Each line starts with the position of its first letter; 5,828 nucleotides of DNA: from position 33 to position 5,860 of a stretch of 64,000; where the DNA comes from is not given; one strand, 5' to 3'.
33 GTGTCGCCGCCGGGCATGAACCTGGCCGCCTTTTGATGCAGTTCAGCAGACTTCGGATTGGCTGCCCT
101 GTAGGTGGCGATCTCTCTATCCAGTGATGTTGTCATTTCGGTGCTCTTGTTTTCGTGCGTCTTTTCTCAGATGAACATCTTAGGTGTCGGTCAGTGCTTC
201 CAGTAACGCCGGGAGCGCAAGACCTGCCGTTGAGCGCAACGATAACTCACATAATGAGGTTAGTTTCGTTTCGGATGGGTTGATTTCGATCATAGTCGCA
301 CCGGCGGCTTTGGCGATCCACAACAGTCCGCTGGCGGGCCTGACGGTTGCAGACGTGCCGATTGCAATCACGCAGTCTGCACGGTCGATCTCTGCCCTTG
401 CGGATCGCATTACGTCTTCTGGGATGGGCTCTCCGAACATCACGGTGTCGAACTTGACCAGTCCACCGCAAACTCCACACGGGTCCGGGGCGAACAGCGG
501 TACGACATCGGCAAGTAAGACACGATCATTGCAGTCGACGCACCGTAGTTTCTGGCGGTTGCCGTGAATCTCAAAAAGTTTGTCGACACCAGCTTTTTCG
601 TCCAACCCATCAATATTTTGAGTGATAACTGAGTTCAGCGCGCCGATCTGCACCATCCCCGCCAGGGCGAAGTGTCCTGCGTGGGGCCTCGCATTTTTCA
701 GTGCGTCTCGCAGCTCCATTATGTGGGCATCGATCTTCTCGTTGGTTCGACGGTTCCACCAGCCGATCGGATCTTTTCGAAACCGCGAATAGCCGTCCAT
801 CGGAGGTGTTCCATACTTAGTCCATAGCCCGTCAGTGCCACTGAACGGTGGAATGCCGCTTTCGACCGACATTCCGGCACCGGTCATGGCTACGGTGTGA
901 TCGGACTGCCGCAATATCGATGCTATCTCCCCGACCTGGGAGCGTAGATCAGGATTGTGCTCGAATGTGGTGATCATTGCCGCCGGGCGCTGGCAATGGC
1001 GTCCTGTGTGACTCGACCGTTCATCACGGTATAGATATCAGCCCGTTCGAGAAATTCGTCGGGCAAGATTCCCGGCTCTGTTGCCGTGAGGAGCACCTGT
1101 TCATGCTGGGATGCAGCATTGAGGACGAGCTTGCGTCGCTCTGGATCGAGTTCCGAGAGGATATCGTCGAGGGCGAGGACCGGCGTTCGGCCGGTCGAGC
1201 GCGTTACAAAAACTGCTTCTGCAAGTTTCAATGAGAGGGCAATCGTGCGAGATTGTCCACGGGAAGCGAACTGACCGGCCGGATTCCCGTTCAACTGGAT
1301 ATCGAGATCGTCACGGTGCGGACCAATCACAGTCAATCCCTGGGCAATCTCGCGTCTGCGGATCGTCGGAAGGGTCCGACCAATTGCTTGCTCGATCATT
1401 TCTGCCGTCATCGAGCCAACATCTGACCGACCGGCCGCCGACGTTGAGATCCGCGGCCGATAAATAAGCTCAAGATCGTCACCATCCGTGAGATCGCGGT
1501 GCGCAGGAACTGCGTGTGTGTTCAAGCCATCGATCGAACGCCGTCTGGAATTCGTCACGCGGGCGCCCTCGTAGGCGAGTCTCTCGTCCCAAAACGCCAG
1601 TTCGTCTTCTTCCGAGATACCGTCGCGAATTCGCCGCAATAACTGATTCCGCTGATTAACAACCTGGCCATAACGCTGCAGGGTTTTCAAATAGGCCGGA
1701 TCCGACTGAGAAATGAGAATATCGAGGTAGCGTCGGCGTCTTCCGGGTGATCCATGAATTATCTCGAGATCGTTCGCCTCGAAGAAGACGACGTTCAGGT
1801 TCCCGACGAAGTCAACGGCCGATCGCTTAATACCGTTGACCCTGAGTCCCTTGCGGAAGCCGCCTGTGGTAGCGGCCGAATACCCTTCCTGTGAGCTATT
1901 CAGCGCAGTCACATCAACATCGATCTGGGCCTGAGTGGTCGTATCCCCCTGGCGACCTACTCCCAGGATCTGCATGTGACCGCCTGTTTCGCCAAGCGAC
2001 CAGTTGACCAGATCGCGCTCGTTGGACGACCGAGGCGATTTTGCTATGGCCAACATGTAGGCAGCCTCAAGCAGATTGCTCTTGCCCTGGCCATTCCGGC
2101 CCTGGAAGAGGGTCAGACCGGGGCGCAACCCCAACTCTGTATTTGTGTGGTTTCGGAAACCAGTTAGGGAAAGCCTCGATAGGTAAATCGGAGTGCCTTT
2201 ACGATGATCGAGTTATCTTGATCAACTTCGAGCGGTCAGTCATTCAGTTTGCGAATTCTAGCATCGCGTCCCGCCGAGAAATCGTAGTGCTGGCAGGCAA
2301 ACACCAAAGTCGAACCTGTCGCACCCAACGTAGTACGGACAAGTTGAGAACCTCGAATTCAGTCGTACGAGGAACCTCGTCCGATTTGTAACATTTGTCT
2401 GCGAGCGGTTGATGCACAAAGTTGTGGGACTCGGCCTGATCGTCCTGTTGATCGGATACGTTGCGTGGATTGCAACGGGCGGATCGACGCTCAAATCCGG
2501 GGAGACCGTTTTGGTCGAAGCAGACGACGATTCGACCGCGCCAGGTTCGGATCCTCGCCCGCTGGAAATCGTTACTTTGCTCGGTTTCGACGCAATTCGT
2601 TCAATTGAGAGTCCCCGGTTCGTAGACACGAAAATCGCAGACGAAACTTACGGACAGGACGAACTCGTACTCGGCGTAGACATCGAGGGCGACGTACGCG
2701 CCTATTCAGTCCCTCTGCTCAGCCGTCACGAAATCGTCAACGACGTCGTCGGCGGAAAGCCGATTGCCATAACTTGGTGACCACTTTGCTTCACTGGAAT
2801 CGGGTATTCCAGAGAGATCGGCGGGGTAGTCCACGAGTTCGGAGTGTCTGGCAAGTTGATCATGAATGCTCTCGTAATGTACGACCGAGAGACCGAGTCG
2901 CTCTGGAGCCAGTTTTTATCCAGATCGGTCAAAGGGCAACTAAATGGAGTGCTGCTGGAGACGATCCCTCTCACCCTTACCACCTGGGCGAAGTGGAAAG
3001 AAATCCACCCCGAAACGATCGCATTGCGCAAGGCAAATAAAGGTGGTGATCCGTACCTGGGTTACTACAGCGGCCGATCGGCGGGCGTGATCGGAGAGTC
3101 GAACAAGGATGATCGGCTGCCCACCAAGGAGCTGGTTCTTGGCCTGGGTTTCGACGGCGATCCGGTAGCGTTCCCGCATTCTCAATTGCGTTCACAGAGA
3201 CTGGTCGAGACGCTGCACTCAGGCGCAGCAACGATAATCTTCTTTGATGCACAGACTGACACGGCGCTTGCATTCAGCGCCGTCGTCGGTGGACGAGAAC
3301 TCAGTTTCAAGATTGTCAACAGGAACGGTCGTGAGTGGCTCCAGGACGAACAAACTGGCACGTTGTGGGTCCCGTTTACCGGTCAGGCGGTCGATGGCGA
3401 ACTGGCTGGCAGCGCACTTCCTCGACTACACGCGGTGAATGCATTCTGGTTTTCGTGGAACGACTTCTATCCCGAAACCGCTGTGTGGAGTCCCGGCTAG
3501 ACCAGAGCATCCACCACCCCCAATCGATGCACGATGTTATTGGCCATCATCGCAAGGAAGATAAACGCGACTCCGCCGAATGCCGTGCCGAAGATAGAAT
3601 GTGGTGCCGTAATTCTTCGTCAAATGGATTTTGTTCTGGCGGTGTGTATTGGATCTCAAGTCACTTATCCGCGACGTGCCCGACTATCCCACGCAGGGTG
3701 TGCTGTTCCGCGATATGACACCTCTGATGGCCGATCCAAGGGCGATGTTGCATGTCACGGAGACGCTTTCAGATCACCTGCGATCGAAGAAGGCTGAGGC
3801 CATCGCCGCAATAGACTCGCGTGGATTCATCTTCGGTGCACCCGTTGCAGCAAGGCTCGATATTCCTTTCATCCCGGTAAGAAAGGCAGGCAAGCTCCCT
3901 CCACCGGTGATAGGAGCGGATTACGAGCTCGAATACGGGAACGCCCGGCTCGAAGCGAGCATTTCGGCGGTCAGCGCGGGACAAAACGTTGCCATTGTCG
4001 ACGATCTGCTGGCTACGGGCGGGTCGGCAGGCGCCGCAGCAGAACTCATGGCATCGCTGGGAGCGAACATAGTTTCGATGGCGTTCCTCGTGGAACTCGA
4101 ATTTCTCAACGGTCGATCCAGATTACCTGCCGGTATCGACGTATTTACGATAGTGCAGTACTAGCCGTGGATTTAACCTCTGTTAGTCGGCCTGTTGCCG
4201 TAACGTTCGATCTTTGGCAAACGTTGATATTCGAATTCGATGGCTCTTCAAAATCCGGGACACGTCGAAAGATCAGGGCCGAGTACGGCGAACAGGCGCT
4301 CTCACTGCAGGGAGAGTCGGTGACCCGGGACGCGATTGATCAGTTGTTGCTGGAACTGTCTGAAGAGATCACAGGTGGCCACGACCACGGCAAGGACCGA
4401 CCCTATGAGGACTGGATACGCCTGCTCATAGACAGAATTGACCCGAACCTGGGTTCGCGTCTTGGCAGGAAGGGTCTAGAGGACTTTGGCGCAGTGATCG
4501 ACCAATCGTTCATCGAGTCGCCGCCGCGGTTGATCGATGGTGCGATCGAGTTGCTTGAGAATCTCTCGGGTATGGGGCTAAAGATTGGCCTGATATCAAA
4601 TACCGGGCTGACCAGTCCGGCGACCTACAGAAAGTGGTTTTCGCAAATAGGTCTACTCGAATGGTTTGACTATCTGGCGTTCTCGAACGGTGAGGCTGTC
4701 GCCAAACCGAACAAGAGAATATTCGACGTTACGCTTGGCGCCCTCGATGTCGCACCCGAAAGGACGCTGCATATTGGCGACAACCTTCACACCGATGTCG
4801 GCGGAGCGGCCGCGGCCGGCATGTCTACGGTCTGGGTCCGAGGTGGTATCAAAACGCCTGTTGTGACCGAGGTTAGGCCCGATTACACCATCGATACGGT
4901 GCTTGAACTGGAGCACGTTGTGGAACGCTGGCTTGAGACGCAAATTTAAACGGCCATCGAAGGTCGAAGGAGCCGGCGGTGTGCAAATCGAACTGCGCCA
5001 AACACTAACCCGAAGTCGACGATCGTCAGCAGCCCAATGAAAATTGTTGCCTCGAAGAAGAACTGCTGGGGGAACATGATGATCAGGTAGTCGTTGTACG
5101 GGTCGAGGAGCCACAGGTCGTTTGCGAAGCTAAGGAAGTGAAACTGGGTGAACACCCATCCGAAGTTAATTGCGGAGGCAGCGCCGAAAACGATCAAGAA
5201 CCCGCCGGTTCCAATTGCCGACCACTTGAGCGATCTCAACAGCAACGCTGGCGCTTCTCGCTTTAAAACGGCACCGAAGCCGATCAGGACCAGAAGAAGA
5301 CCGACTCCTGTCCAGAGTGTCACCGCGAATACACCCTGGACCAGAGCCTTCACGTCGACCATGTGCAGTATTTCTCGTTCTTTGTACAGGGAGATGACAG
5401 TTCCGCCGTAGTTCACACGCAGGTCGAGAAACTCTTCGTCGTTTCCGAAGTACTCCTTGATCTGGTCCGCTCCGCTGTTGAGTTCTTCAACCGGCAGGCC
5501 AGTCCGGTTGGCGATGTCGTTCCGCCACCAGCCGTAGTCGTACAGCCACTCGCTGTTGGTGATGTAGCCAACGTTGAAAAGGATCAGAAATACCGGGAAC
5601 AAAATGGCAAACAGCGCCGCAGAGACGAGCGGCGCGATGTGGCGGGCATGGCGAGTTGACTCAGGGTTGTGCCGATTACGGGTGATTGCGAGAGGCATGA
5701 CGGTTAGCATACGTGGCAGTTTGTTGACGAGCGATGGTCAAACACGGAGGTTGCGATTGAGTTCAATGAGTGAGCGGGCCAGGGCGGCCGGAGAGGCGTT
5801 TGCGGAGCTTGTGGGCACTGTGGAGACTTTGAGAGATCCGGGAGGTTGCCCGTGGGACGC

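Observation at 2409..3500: In-frame UGA replaces the first Cys of the conserved CPLC motif of a DUF3179 protein: candidate new selenoprotein (U-P-L-C)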

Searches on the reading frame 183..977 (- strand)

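Call 40: search_protein_families(library=pfam, proteins=[window:183-977:-], max_evalue=0.00001)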
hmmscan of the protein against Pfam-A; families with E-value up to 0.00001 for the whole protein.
window:183-977:- (265 aa): 1 family
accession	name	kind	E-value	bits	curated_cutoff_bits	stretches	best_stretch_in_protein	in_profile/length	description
PF02146.23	SIR2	-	2.2e-36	125.9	24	1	33-214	1-180/180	Sir2 family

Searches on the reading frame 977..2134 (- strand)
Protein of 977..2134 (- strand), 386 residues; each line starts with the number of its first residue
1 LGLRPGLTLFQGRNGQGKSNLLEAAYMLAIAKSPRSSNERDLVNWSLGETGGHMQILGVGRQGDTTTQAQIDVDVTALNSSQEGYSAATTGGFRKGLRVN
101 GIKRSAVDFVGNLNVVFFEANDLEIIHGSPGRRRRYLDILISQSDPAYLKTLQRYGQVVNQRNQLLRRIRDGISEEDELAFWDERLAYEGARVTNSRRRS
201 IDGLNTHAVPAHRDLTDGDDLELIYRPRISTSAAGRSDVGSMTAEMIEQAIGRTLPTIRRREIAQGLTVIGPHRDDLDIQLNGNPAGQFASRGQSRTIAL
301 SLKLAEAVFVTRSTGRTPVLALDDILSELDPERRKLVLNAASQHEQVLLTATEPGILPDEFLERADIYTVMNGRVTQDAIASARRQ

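Call 40: search_protein_families(library=pfam, proteins=[window:977-2134:-], max_evalue=0.00001)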
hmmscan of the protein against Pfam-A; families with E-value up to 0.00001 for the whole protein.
window:977-2134:- (386 aa): 2 families
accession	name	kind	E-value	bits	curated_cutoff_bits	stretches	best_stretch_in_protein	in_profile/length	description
PF02463.25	SMC_N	-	2.5e-12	47.2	40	1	4-356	23-201/220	RecF/RecN/SMC N terminal domain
PF13304.12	AAA_21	-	9.3e-06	26.3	27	0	9-59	3-45/304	AAA domain, putative AbiEii toxin, Type IV TA system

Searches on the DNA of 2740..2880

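Call 57: search_rna_families(source=window, start=2740, end=2880, threshold=evalue, max_evalue=10)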
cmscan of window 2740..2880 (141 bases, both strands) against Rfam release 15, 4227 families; matches with E-value up to 10: 3.
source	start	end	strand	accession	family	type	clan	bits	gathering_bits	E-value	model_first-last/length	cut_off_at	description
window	2838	2877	+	RF02477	GlsR9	Gene; snRNA; snoRNA; CD-box;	-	12.5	95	3.5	35-75/79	no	Small nucleolar RNA GlsR9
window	2754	2809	-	RF00902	mir-791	Gene; miRNA;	-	12.3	70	8.3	1-86/86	no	mir-791 microRNA precursor family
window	2740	2819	+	RF01398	isrP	Gene; sRNA;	-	11.1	45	5.9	67-148/148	5'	isrP Hfq binding RNA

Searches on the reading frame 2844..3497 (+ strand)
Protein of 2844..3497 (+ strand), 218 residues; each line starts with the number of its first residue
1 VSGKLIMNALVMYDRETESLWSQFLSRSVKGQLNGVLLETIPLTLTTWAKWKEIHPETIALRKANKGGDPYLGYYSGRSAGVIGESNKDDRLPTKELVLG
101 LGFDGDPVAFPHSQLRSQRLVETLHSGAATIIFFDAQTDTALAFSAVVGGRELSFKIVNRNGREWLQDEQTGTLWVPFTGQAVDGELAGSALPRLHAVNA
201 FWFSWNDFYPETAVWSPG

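Call 67: search_protein_families(library=pfam, proteins=[window:2844-3497:+], max_evalue=10)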
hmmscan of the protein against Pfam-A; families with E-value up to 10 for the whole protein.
window:2844-3497:+ (218 aa): 1 family
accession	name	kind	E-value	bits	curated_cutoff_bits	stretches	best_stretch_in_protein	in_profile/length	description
PF11376.13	DUF3179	-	2e-49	169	27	1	2-212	88-292/292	Protein of unknown function (DUF3179)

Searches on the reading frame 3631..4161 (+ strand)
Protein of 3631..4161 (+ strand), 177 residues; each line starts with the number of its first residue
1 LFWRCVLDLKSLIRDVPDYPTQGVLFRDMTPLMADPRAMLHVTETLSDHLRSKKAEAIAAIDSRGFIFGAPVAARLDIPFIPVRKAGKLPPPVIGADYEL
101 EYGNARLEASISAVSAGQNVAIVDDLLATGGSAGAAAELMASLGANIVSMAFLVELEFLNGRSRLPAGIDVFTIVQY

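Call 40: search_protein_families(library=pfam, proteins=[window:3631-4161:+], max_evalue=0.00001)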
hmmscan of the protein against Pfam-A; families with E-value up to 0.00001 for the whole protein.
window:3631-4161:+ (177 aa): 1 family
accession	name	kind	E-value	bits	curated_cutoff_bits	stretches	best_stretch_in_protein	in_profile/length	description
PF00156.33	Pribosyltran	-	2.8e-13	49.9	26.3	1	36-154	9-124/158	Phosphoribosyl transferase domain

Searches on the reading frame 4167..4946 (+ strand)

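Call 40: search_protein_families(library=pfam, proteins=[window:4167-4946:+], max_evalue=0.00001)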
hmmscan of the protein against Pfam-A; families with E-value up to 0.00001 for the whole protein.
window:4167-4946:+ (260 aa): 3 families
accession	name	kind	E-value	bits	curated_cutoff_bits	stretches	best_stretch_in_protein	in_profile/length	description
PF00702.32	Hydrolase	-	9.5e-17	62.4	26.4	1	11-218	3-191/191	haloacid dehalogenase-like hydrolase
PF13242.12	Hydrolase_like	-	1.7e-16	60.4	22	1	179-248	3-75/75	HAD-hyrolase-like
PF13419.12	HAD_2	-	1e-12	49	23.8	1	121-224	79-178/178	Haloacid dehalogenase-like hydrolase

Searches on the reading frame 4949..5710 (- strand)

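Call 40: search_protein_families(library=pfam, proteins=[window:4949-5710:-], max_evalue=0.00001)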
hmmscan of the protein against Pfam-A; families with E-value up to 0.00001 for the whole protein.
window:4949-5710:- (254 aa): 1 family
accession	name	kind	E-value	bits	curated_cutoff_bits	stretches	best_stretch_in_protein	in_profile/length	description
PF07314.17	Lit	-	1.1e-31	110.7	24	1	33-218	2-176/176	Lipoprotein intramolecular transacylase Lit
